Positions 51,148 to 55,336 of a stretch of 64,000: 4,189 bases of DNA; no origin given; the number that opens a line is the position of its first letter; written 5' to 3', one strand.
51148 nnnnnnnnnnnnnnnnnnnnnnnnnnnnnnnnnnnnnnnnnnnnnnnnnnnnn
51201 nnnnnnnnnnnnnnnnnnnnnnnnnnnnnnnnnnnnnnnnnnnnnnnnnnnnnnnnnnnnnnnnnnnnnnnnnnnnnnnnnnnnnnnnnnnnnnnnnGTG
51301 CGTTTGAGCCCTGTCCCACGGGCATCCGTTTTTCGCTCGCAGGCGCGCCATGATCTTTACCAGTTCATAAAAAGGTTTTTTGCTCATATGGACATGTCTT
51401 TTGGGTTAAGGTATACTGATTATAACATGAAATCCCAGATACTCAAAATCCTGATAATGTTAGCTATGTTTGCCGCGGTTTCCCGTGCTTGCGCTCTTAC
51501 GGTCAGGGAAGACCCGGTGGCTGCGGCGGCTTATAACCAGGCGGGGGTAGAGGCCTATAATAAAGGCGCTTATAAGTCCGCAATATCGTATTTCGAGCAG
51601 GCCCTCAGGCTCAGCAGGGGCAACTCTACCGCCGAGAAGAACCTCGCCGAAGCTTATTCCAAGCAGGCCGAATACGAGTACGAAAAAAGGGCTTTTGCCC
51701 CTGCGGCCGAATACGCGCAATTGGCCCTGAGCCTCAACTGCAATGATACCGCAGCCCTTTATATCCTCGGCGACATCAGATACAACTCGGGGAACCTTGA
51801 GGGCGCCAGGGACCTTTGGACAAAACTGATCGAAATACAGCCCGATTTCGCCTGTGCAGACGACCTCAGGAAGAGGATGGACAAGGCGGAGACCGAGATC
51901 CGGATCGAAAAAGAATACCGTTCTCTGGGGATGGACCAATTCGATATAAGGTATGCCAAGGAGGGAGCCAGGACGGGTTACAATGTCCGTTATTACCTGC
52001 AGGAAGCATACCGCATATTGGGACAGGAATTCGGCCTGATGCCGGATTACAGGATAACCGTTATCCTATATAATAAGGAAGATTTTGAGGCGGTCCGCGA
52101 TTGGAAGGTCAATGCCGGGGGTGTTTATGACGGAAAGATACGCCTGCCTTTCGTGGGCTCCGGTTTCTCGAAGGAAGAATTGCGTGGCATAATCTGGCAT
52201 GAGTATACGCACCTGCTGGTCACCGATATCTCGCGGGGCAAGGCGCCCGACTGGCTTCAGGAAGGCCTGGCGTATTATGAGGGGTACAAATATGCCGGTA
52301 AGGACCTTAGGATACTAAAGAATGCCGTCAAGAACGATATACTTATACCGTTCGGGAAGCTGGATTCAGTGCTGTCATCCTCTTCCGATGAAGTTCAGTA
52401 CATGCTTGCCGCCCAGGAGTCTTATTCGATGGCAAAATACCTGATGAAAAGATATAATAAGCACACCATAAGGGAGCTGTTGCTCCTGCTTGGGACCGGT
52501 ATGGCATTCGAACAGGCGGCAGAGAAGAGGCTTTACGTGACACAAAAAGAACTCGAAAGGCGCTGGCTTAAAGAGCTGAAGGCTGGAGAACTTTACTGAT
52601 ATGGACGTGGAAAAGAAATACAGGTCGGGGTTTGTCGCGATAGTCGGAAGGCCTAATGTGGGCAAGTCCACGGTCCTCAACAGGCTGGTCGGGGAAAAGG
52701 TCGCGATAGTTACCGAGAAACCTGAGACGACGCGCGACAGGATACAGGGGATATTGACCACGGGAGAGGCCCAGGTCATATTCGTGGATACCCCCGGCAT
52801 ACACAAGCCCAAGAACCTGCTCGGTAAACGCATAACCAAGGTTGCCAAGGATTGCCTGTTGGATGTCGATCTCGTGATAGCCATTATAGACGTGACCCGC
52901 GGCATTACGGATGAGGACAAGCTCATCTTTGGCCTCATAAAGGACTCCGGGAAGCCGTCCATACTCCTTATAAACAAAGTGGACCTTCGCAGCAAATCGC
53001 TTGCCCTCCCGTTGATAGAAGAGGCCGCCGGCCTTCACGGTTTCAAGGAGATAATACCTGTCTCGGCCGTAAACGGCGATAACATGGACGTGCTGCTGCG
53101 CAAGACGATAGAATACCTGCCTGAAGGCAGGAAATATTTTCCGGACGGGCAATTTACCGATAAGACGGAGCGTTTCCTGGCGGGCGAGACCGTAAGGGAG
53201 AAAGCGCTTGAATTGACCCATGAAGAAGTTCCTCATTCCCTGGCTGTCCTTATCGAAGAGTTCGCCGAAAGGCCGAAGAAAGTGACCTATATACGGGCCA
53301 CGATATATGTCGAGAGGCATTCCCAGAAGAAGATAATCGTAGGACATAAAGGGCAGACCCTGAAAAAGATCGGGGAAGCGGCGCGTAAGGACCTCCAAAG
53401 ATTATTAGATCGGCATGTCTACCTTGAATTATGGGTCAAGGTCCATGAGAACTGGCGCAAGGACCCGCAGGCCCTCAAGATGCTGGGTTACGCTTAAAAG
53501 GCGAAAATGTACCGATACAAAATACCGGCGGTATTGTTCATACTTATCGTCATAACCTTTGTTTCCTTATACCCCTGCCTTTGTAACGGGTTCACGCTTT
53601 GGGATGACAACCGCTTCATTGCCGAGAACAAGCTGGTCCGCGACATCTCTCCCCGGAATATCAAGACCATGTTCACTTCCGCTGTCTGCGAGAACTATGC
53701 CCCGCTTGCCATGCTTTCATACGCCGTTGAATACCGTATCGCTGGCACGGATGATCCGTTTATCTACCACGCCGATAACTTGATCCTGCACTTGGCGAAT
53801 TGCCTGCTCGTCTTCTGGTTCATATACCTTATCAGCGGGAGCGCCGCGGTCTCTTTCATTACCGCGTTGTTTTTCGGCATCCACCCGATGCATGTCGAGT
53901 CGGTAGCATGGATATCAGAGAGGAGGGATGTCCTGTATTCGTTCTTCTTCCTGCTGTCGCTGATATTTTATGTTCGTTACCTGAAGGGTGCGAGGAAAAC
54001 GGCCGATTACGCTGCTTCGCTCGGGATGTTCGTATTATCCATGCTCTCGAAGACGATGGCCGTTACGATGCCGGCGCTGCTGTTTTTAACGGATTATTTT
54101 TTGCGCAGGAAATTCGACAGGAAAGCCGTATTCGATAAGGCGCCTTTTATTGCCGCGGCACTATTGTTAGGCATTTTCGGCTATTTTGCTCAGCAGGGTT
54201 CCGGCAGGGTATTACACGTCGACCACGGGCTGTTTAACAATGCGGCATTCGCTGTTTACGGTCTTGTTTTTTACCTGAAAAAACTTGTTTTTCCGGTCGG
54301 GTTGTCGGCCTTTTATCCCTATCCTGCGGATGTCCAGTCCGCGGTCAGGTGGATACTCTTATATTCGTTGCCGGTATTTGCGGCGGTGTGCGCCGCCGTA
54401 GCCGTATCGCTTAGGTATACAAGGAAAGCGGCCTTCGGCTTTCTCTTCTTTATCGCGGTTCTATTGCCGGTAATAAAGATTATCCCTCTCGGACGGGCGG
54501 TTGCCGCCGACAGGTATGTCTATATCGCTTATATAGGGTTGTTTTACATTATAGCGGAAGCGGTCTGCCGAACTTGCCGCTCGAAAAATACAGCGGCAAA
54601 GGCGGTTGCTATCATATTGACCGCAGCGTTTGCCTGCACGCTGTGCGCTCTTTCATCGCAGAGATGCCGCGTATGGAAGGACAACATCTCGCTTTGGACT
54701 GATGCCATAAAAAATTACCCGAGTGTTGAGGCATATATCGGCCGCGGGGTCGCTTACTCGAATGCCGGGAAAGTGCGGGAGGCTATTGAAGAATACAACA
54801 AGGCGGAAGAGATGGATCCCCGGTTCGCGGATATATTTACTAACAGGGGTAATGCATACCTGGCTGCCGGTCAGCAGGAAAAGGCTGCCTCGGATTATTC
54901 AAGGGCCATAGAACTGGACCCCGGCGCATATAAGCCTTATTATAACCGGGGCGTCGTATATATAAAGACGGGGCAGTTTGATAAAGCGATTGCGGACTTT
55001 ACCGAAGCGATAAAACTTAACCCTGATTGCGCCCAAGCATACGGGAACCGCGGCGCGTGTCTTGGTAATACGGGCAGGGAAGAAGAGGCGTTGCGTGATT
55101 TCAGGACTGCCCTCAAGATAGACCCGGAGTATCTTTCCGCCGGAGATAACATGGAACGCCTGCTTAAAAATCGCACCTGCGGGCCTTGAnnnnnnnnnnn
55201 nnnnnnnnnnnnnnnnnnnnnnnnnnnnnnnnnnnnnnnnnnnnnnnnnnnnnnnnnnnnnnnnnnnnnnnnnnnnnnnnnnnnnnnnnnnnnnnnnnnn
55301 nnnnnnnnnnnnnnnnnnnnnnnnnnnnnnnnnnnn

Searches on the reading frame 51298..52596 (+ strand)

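Call 41: search_protein_families(library=pfam, proteins=[window:51298-52596:+], max_evalue=0.00001)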
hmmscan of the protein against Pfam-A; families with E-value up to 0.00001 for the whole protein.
window:51298-52596:+ (433 aa): 5 families
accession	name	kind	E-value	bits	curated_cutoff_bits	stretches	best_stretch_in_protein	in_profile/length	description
PF13485.12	Peptidase_MA_2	-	3.5e-14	53.5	32.4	1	296-427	67-199/201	Peptidase MA superfamily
PF07719.23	TPR_2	-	1.3e-09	37.8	27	0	152-183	2-33/34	Tetratricopeptide repeat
PF00515.34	TPR_1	-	1.1e-07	31.8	27.8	0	76-107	1-32/34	Tetratricopeptide repeat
PF14559.12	TPR_19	-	1.6e-07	32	25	0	90-127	5-42/68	Tetratricopeptide repeat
PF13181.12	TPR_8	-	6.7e-06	26.3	25.7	0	76-107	1-32/34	Tetratricopeptide repeat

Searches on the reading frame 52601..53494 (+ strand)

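Call 41: search_protein_families(library=pfam, proteins=[window:52601-53494:+], max_evalue=0.00001)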
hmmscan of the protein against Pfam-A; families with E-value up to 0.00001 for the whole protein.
window:52601-53494:+ (298 aa): 7 families
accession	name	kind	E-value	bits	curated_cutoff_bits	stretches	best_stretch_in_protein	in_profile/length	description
PF01926.29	MMR_HSR1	-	2.8e-27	95.5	21.9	1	12-126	2-113/113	50S ribosome-binding GTPase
PF07650.23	KH_2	-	2.5e-21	75.7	22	1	209-286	1-78/78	KH domain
PF02421.24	FeoB_N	-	1.2e-13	51.3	27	1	12-167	3-154/156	Ferrous iron transport protein B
PF00009.33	GTP_EFTU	-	2.5e-11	43.9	26.5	1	55-174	67-187/188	Elongation factor Tu GTP binding domain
PF00350.29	Dynamin_N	-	1.1e-09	39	27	0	12-45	1-34/168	Dynamin family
PF02492.25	cobW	-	1.5e-06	28.3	20.7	0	48-133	74-159/180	CobW/HypB/UreG, nucleotide-binding domain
PF03193.22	RsgA_GTPase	-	6.6e-06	26.5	30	0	3-69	100-170/174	RsgA GTPase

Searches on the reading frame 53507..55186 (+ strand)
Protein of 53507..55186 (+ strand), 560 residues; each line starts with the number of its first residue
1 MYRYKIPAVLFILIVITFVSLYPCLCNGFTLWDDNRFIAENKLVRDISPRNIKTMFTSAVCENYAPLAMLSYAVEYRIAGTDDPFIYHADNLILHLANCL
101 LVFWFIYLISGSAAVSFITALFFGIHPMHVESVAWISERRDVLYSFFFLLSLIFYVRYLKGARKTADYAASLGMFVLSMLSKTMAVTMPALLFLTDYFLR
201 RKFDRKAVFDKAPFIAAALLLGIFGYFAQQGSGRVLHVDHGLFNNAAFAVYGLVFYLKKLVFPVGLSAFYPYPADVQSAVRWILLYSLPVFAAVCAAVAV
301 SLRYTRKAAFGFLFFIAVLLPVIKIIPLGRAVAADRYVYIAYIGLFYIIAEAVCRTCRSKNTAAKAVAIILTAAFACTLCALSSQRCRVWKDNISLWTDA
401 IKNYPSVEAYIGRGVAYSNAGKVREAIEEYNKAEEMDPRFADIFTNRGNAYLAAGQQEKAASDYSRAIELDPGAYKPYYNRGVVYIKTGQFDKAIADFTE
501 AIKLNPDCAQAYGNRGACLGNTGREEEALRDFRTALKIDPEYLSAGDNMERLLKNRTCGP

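Call 41: search_protein_families(library=pfam, proteins=[window:53507-55186:+], max_evalue=0.00001)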
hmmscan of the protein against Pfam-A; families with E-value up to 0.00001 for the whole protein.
window:53507-55186:+ (560 aa): 11 families
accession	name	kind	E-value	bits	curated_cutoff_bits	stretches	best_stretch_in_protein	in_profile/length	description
PF00515.34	TPR_1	-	7.3e-39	130.5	27.8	3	477-508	3-34/34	Tetratricopeptide repeat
PF07719.23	TPR_2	-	4.6e-33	111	27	2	477-508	3-34/34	Tetratricopeptide repeat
PF13181.12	TPR_8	-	2e-28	96.5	25.7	1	476-508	2-34/34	Tetratricopeptide repeat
PF13414.12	TPR_11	-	5e-26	90.6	26.8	3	448-489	1-42/42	TPR repeat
PF13431.12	TPR_17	-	1.1e-21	75.7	24.4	0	464-496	2-34/34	Tetratricopeptide repeat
PF13432.12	TPR_16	-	6.7e-21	74.8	32.7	2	479-541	1-63/65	Tetratricopeptide repeat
PF13424.12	TPR_12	-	2.2e-13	50.6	30.1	1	478-540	6-76/77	Tetratricopeptide repeat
PF13428.12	TPR_14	-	2.6e-13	49.7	23.5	0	479-515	5-41/44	Tetratricopeptide repeat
PF13371.12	TPR_9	-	1.9e-12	47.4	35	1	449-511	3-65/73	Tetratricopeptide repeat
PF13174.12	TPR_6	-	7.4e-10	39.3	26.3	0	478-507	3-32/33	Tetratricopeptide repeat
PF14559.12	TPR_19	-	5.6e-09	36.6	25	0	452-512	2-62/68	Tetratricopeptide repeat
